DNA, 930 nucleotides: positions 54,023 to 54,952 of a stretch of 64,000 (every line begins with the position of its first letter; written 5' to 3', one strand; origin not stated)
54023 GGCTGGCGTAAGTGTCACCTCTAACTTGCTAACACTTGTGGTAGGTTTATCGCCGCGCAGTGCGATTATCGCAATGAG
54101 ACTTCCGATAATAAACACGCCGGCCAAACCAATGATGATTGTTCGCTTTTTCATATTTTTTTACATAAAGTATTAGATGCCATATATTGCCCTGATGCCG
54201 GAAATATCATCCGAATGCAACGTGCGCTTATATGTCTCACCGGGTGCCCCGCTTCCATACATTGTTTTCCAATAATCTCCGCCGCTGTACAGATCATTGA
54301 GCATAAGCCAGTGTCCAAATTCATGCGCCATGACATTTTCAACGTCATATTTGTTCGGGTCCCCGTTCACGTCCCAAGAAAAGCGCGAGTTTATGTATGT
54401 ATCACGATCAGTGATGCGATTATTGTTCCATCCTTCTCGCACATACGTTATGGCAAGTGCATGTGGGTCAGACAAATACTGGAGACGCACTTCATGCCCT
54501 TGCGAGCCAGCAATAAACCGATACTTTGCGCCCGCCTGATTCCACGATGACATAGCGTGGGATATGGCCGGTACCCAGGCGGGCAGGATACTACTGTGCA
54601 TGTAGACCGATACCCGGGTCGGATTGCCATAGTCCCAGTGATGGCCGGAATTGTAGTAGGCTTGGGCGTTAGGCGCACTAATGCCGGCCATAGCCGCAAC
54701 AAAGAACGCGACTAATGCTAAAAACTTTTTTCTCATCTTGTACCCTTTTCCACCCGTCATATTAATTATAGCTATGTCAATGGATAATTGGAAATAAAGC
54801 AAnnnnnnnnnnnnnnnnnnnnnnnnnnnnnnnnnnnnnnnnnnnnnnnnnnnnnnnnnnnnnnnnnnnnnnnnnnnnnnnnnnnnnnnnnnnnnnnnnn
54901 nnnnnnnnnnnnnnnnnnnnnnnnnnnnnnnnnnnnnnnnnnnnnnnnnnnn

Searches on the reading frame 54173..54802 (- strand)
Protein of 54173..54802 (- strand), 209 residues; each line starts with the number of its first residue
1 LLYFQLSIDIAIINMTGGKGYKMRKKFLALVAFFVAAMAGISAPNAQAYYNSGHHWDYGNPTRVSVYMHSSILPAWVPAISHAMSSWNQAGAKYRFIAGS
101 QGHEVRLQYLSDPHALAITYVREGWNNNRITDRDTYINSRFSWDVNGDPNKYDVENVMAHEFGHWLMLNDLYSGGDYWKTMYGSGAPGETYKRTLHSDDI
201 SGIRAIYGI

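Call 78: search_protein_families(library=pfam, max_evalue=0.001, proteins=[window:54173-54802:-])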
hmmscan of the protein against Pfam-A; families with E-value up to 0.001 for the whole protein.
window:54173-54802:- (209 aa): 2 families
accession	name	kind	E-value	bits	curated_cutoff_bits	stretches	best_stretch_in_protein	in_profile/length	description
PF00413.30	Peptidase_M10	-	2.9e-07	30.9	24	1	134-208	87-159/159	Matrixin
PF02031.22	Peptidase_M7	-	0.00014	22.4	25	0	64-189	2-111/133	Streptomyces extracellular neutral proteinase (M7) family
